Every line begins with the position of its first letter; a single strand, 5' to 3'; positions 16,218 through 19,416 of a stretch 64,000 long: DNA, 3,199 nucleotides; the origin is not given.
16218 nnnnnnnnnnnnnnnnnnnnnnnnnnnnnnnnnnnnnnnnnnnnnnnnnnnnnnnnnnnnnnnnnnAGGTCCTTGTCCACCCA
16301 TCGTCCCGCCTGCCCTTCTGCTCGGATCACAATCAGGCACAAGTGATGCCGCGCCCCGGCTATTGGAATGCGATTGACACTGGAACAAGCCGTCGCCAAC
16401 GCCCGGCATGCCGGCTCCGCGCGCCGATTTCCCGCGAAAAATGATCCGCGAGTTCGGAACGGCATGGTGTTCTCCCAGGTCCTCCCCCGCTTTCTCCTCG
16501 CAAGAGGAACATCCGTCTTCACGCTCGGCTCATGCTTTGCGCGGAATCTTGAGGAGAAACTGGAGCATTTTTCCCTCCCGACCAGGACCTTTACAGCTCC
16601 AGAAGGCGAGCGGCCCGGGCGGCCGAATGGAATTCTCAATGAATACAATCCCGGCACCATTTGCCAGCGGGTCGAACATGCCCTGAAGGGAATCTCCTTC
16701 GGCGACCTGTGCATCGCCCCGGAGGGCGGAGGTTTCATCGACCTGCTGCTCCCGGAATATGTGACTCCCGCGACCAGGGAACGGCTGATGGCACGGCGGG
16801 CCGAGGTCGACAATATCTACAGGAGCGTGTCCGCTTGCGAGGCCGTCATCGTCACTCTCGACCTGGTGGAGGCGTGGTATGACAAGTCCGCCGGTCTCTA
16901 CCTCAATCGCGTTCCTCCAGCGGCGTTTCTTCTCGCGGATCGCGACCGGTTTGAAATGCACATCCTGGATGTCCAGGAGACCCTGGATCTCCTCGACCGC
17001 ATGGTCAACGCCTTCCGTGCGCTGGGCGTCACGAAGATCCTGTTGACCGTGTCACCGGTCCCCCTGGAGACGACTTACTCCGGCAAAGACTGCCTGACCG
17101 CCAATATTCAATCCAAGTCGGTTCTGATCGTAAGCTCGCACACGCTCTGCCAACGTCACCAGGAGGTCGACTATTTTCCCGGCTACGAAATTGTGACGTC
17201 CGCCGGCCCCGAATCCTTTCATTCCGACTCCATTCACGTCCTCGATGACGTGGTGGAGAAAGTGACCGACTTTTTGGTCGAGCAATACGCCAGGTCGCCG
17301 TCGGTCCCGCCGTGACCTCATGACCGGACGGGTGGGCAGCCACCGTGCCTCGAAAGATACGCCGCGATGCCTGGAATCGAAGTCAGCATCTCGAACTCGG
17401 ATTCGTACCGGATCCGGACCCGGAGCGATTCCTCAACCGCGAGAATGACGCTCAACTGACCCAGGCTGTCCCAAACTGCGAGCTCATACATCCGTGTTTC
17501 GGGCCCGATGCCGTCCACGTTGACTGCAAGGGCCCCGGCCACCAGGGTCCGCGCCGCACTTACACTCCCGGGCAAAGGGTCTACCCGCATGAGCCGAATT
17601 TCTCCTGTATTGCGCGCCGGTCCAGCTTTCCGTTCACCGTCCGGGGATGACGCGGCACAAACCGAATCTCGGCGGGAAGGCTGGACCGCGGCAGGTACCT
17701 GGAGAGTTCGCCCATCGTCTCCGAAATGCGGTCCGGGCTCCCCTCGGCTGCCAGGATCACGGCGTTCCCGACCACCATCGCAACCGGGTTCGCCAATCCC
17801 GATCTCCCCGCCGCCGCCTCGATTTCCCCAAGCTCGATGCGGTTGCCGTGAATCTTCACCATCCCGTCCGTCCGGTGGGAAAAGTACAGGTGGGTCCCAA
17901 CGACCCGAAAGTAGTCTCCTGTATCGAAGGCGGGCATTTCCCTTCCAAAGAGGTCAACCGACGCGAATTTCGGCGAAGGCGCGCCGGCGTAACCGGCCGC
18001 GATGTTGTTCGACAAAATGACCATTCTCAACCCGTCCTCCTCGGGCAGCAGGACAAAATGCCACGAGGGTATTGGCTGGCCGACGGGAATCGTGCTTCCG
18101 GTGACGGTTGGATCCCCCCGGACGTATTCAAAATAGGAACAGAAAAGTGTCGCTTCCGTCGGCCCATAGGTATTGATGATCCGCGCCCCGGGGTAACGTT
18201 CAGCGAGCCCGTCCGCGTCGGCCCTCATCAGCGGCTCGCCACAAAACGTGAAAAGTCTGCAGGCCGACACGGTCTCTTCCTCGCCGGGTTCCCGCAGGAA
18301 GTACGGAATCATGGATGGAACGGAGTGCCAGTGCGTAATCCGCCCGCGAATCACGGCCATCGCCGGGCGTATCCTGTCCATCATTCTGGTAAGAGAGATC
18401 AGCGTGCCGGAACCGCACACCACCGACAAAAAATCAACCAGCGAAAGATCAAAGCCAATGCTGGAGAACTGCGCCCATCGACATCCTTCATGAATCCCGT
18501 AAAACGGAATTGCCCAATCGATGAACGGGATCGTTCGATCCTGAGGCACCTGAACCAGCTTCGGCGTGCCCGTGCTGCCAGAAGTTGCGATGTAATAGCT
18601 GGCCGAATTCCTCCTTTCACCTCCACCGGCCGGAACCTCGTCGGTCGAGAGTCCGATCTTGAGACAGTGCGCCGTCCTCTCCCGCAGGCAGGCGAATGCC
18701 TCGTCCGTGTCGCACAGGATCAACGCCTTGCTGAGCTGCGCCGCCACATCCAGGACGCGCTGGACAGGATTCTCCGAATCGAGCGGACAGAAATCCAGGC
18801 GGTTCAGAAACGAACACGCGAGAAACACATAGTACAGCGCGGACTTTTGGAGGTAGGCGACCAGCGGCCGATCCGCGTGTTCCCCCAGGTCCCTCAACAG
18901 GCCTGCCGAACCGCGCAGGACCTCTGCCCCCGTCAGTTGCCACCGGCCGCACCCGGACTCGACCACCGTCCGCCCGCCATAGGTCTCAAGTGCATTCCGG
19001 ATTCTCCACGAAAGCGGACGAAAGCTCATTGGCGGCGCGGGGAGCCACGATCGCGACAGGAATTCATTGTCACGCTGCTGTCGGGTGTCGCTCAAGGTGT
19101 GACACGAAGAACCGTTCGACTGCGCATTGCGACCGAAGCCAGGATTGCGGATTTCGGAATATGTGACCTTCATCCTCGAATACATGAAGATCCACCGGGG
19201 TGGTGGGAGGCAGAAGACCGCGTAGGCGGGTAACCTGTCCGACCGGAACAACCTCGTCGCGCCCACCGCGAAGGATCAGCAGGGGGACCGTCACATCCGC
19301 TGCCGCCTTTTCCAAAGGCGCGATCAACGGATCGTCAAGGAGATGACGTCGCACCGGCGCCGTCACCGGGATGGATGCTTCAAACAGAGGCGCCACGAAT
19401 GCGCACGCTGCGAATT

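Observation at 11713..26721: Convergent two-operon biosynthetic locus joining an MNIO (DUF692) oxidase to carrier-protein/adenylation chemistry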

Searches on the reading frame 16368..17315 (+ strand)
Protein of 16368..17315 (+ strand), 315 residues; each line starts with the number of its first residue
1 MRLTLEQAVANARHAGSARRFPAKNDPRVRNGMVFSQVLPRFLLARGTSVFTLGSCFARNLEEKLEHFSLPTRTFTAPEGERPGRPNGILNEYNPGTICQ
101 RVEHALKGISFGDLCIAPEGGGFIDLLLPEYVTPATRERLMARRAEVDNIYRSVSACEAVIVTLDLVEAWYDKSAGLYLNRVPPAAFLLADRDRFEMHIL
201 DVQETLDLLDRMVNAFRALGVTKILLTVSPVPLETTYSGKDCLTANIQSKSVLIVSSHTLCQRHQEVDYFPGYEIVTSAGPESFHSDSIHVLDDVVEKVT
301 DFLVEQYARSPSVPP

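Call 7: search_protein_families(library=pfam, max_evalue=0.01, proteins=[window:16368-17315:+])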
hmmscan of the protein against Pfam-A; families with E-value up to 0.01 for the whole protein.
window:16368-17315:+ (315 aa): 1 family
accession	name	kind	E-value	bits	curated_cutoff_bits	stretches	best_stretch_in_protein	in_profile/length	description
PF08885.17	GSCFA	-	3.5e-39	135.4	25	1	50-300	2-234/237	GSCFA family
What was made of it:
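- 16368..17315 (+): GSCFA-family protein, in the SGNH-hydrolase clan, the same clan as DltD. PF08885 scores 135 bits (call 7).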

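Call 9: search_protein_families(library=ncbifam, max_evalue=0.01, proteins=[window:16368-17315:+])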
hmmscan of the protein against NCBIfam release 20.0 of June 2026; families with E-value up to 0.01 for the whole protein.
window:16368-17315:+ (315 aa): 0 families

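Call 50: search_solved_structures(query=A4, max_evalue=10)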
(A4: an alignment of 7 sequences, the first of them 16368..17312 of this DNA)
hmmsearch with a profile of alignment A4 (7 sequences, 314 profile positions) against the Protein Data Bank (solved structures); distinct sequences matched with E-value up to 10: 1.
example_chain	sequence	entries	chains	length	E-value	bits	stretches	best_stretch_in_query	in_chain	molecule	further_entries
5lcs_A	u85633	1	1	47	2.4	10.3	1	25-59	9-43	Gallinacin-7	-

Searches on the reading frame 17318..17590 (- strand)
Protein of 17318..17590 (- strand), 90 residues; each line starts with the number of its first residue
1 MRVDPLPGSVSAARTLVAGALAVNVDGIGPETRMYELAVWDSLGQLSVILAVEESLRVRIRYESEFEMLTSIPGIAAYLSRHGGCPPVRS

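Call 8: search_protein_families(library=pfam, max_evalue=0.01, proteins=[window:17318-17590:-])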
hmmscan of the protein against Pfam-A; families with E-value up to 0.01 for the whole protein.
window:17318-17590:- (90 aa): 1 family
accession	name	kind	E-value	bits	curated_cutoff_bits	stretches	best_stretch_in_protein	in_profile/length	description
PF00550.31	PP-binding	-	0.0039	17.8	20.8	1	14-79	4-67/67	Phosphopantetheine attachment site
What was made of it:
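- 17318..17590 (-): Stand-alone carrier protein (DltC/ACP-like). PP-binding scores 17.8 bits, below the cut-off (call 8).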

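Call 10: search_protein_families(library=ncbifam, max_evalue=0.01, proteins=[window:17318-17590:-])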
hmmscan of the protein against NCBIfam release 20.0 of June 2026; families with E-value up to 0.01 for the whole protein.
window:17318-17590:- (90 aa): 2 families
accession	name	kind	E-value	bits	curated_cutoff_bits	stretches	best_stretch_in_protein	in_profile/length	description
NF002148.0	PRK00982.1-2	subfamily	0.0022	17.8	71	1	14-81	10-76/79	acyl carrier protein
NF006031.0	PRK08172.1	equivalog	0.0034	18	76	1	13-63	9-59/82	acyl carrier protein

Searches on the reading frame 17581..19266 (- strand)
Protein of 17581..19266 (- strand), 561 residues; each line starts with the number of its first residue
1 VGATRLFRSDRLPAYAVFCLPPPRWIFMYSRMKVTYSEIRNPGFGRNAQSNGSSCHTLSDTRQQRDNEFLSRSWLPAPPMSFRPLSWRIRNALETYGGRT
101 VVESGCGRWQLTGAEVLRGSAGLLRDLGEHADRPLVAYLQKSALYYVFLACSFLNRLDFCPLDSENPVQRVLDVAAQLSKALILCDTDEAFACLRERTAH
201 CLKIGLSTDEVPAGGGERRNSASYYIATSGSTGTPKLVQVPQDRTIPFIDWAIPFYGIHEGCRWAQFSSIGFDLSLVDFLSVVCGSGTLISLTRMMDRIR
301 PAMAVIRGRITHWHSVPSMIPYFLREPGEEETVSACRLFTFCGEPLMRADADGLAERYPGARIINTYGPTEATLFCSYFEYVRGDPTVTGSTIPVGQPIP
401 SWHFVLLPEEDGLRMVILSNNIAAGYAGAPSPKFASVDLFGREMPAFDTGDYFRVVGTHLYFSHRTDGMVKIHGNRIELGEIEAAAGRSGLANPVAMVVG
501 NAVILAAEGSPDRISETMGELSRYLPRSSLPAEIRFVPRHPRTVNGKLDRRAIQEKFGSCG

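Call 8: search_protein_families(library=pfam, max_evalue=0.01, proteins=[window:17581-19266:-])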
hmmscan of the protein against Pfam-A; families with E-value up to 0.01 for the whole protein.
window:17581-19266:- (561 aa): 1 family
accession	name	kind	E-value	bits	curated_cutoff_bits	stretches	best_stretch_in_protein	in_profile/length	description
PF00501.34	AMP-binding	-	3.4e-26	92.4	29.9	1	118-410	33-359/384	AMP-binding enzyme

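Call 10: search_protein_families(library=ncbifam, max_evalue=0.01, proteins=[window:17581-19266:-])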
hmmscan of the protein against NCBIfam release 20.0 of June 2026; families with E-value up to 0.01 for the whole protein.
window:17581-19266:- (561 aa): 25 families
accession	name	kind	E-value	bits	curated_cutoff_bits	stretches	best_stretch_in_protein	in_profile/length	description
TIGR01733.1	AA-adenyl-dom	subfamily_domain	2.8e-59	201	317.4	1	121-488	13-400/409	amino acid adenylation domain-containing protein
TIGR01734.1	D-ala-DACP-lig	equivalog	4.8e-46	157.4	559.85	1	127-556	45-501/504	D-alanine--poly(phosphoribitol) ligase subunit DltA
NF003417.0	PRK04813.1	subfamily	7.5e-46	156.7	476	1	123-556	44-502/505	D-alanine--poly(phosphoribitol) ligase subunit DltA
NF038078.1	NRPS_MxcG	equivalog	1.5e-28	98.7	2300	1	108-556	479-959/1442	myxochelin non-ribosomal peptide synthetase MxcG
NF004282.0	PRK05691.1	subfamily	1.8e-25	87.3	4090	1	124-554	3762-4223/4334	non-ribosomal peptide synthase/polyketide synthase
NF041803.1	NRPS_SolG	exception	3.3e-22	77.9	2200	1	206-553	700-1070/1163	solanimycin non-ribosomal peptide synthetase SolG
NF007605.2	PRK10252.1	equivalog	2.4e-21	75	2400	1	123-553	495-957/1292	enterobactin non-ribosomal peptide synthetase EntF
NF047350.1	aureusi_NRPS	equivalog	7.5e-18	62.9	2500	1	352-553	680-891/2373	aureusimine non-ribosomal peptide synthetase AusA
TIGR03098.1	ligase_PEP_1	hypoth_equivalog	3.7e-16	58.7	592.35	2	457-555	409-516/517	acyl-CoA ligase (AMP-forming), exosortase A system-associated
NF004837.0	PRK06187.1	subfamily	1.4e-10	40.1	476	1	305-557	256-522/531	long-chain-fatty-acid--CoA ligase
NF053567.1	HBDA_AROS1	equivalog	4.3e-10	38.6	1000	1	221-553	172-515/523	3-hydroxybenzoate--CoA ligase HbdA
NF005858.0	PRK07787.1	subfamily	1e-07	30.8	575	1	216-553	125-468/471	acyl-CoA synthetase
NF005877.1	PRK07824.1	equivalog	6.4e-07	28.8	345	1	414-557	216-362/362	o-succinylbenzoate--CoA ligase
NF005714.0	PRK07529.1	subfamily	3.6e-06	25.6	632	1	307-403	311-401/640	acyl-CoA synthetase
TIGR03443.1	alpha_am_amid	equivalog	1.9e-05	22.2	1030.1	0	226-380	421-575/1390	L-aminoadipate-semialdehyde dehydrogenase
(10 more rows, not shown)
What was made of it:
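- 17581..19029 (-): Stand-alone DltA-like amino-acid adenylation enzyme. The longest ORF starts at 19266. TIGR01733 scores 201 bits and DltA 157 bits (call 10).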

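Call 39: search_solved_structures(query=window:17581-19035:-, show_alignments=0, max_evalue=1e-20)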
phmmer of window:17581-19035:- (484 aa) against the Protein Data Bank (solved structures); distinct sequences matched with E-value up to 1e-20: 26.
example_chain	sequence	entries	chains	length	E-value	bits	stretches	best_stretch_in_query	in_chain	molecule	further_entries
6mfy_A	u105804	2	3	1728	4.5e-49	170.9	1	45-482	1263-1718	Linear gramicidin synthase subunit A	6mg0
9meh_A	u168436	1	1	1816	5e-49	170.8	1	45-482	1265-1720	Linear gramicidin synthase subunit A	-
9be3_A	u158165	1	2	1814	5.7e-49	170.6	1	45-482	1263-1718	Linear gramicidin synthase subunit A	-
9be4_A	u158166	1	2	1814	5.7e-49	170.6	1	45-482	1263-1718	Linear gramicidin synthase subunit A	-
6mfz_A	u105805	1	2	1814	5.7e-49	170.6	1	45-482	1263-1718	Linear gramicidin synthase subunit A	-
7vhv_D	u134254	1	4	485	1.2e-35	126.6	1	52-479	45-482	D-alanine--D-alanyl carrier protein ligase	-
3fcc_A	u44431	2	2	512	3.4e-35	125.2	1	66-476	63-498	D-alanine--poly(phosphoribitol) ligase subunit 1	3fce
3dhv_A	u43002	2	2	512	3.4e-35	125.2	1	66-476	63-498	D-alanine-poly(phosphoribitol) ligase | D-alanine--poly(phosphoribitol) ligase subunit 1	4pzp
3e7w_A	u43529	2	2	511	2.1e-34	122.5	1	141-479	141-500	D-alanine--poly(phosphoribitol) ligase subunit 1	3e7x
6o6e_B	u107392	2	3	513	4.3e-31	111.6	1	41-478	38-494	L-proline--[L-prolyl-carrier protein] ligase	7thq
8xjz_C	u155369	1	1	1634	4.6e-30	108.2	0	46-476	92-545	Peptide synthetase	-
7r27_A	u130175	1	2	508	7.8e-28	100.9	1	143-407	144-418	D-alanine--D-alanyl carrier protein ligase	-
6ea3_B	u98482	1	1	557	1.9e-27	99.6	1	142-477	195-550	adenylation domain of Fuscachelin synthetase component H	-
7thn_B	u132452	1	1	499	1.1e-25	93.8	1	44-476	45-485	L-proline--[L-prolyl-carrier protein] ligase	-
6p1j_A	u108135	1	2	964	3.3e-25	92.2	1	140-476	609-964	Txo2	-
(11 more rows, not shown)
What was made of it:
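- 17581..19029 (-): The best structures are the LgrA module-2 A domain and DltA (call 39).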
